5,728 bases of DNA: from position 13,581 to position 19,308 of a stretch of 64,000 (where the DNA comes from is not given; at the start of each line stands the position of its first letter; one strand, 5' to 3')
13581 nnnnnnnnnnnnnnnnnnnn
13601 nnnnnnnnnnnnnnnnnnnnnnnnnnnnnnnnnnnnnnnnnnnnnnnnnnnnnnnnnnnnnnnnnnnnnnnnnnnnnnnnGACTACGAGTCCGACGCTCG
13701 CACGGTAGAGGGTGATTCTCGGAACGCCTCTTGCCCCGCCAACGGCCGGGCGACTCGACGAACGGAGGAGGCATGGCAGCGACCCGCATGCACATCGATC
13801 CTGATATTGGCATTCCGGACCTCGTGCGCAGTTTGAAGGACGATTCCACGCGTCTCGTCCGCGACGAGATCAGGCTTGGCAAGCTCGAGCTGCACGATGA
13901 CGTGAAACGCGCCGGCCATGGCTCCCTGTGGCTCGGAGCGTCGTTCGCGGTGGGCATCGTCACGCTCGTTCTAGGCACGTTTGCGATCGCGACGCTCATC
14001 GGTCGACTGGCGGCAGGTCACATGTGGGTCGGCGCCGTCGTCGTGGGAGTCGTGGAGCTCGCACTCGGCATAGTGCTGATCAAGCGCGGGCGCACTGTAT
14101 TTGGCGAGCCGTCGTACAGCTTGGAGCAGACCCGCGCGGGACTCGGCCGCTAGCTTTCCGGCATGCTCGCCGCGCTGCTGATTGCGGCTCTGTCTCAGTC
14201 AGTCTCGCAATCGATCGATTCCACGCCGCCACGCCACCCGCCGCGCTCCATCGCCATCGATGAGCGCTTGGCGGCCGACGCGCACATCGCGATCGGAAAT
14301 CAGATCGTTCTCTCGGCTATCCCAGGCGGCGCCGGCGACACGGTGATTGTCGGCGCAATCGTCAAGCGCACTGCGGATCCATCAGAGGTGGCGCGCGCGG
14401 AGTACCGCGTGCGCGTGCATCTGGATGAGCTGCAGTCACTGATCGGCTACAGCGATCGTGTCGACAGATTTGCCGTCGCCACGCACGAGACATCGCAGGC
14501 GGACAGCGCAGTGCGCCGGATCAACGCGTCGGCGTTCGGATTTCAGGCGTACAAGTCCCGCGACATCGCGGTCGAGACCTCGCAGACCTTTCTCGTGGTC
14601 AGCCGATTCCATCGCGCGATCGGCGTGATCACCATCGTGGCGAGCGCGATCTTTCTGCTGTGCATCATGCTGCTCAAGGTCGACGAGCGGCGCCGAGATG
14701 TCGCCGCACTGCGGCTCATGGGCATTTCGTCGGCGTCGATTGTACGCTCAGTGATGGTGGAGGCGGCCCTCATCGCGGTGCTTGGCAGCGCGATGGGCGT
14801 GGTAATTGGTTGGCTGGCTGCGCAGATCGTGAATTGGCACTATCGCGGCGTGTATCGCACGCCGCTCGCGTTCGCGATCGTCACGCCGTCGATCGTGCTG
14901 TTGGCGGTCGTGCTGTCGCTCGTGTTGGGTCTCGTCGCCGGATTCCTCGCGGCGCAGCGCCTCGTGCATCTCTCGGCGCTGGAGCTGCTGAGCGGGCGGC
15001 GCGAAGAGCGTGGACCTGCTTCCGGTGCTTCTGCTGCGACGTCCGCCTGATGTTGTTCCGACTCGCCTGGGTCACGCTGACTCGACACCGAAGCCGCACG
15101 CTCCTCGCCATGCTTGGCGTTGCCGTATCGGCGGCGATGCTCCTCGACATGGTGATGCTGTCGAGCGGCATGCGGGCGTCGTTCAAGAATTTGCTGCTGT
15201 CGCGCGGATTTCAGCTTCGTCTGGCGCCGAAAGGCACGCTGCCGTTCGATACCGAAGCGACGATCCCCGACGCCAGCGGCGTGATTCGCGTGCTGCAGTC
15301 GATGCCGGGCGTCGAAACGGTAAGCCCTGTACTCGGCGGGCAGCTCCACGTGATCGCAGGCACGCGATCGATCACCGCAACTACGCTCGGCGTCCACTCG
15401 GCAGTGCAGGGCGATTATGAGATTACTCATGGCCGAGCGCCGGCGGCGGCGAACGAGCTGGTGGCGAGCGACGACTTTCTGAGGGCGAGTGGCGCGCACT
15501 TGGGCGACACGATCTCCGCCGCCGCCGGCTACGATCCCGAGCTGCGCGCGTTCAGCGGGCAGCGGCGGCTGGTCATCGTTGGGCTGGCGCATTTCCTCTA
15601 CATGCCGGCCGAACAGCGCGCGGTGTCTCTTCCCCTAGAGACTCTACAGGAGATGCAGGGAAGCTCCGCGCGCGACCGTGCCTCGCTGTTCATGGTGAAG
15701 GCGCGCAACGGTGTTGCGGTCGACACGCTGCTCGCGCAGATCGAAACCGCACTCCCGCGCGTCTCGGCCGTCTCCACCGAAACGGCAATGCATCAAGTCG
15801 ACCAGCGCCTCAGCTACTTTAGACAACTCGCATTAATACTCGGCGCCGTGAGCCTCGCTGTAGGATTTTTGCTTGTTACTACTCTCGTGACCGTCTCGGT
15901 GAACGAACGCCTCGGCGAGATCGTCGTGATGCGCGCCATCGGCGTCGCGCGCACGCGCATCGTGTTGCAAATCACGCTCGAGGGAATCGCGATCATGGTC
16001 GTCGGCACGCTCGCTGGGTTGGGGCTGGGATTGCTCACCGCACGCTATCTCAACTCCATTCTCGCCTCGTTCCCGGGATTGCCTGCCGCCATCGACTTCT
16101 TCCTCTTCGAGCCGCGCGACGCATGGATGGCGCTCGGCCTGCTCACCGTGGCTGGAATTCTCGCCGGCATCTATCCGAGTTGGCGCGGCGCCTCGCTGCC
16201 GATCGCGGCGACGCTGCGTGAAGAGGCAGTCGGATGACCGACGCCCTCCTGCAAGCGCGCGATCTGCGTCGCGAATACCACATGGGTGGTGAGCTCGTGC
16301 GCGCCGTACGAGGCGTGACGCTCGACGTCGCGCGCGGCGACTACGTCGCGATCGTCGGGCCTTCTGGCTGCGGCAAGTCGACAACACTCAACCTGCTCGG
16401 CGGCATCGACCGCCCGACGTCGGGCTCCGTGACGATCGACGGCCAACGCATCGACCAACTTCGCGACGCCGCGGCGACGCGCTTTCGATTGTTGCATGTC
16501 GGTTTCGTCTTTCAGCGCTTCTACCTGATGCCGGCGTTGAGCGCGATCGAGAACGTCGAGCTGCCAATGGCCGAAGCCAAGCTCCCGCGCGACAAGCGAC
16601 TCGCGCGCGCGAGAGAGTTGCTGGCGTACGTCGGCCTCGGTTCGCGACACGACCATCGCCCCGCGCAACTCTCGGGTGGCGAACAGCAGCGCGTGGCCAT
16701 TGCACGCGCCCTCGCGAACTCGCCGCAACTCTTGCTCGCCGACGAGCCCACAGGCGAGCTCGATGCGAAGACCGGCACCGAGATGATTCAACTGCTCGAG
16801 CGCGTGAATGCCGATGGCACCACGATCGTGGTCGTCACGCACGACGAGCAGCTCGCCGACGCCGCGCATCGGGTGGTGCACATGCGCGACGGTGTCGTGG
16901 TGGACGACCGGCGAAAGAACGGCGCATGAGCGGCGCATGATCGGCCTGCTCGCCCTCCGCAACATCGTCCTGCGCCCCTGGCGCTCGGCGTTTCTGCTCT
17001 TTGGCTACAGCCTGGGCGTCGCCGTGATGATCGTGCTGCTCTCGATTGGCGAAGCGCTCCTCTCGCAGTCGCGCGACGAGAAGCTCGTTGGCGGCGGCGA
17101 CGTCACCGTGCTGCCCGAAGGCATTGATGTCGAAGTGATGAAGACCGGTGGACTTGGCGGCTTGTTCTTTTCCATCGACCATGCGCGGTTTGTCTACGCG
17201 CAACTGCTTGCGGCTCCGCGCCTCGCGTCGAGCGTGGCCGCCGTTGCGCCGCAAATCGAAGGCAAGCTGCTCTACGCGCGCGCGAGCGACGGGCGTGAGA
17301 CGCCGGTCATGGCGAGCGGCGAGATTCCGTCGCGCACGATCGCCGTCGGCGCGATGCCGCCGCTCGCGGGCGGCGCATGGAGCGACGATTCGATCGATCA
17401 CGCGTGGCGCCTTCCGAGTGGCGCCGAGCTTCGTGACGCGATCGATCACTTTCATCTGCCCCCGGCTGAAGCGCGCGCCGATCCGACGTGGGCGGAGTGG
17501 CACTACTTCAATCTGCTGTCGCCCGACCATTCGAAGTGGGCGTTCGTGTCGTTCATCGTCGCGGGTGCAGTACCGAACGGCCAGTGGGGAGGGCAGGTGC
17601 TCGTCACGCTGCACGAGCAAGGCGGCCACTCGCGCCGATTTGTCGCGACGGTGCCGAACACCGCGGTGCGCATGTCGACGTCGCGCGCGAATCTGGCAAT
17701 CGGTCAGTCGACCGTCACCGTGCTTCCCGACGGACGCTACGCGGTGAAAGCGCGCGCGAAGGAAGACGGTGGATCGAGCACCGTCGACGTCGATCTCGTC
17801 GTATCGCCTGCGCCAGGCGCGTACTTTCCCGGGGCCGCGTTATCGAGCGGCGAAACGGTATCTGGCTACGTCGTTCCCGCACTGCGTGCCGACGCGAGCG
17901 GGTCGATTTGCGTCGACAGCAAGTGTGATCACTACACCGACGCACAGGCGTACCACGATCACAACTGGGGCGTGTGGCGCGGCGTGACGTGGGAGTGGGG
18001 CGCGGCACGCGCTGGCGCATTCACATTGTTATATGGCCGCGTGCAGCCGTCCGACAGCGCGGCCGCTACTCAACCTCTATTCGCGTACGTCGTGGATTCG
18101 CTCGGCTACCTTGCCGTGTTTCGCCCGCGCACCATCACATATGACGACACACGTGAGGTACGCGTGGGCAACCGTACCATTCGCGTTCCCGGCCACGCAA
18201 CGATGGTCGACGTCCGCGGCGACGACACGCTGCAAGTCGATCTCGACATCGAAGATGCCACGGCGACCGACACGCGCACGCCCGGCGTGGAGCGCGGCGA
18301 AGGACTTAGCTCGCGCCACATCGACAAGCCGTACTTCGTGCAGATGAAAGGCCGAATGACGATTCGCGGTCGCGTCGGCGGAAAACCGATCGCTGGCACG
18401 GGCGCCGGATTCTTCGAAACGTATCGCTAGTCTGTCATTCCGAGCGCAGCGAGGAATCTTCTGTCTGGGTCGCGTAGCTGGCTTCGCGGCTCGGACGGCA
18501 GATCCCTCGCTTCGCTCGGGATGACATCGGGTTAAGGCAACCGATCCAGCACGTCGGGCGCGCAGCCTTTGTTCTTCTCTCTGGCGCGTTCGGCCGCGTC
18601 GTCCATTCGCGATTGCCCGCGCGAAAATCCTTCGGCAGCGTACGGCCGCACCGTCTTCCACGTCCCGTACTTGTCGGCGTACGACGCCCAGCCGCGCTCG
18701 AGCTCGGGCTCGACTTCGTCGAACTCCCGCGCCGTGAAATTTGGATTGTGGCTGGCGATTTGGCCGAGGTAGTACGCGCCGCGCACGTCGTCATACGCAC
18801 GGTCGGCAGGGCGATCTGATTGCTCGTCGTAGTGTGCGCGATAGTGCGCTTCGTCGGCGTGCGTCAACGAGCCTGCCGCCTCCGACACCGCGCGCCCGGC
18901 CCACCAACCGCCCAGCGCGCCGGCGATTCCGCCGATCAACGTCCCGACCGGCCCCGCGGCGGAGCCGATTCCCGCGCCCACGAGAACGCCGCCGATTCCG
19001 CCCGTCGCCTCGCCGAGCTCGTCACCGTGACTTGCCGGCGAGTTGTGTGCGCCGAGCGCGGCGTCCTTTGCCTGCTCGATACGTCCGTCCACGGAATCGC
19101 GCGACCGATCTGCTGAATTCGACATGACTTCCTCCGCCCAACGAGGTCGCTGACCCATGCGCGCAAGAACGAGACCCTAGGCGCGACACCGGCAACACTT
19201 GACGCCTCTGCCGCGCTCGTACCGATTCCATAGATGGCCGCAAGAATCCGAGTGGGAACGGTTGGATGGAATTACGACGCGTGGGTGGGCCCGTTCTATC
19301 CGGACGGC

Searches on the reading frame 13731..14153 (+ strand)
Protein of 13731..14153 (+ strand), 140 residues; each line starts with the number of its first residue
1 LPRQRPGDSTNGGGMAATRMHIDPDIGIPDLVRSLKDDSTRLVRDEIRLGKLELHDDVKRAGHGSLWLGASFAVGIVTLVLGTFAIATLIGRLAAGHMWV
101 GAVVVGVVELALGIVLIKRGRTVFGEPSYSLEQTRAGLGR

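Call 49: search_protein_families(library=pfam, proteins=[window:13731-14153:+], max_evalue=0.01)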
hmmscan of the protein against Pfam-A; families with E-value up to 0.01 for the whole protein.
window:13731-14153:+ (140 aa): 2 families
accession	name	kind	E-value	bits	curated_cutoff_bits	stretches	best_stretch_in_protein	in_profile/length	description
PF07332.16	Phage_holin_3_6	-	4.6e-18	65.8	28.4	1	30-138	2-108/116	Putative Actinobacterial Holin-X, holin superfamily III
PF19733.4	DUF6223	-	0.0068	17.1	27.4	0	61-121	32-95/98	Family of unknown function (DUF6223)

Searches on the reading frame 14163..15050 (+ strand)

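Call 50: search_protein_families(library=pfam, proteins=[window:14163-15050:+], max_evalue=0.01)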
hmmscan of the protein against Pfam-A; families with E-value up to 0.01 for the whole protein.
window:14163-15050:+ (295 aa): 1 family
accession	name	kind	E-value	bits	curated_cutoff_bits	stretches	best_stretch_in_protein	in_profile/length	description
PF02687.27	FtsX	-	5e-17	62.5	25.5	1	152-271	2-119/120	FtsX-like permease C-terminal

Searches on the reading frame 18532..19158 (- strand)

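Call 49: search_protein_families(library=pfam, proteins=[window:18532-19158:-], max_evalue=0.01)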
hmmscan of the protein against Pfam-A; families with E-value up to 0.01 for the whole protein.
window:18532-19158:- (208 aa): 1 family
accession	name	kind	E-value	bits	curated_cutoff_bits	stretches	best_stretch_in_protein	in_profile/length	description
PF13488.11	Gly-zipper_Omp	-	0.00031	21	25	1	53-93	2-44/46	Glycine zipper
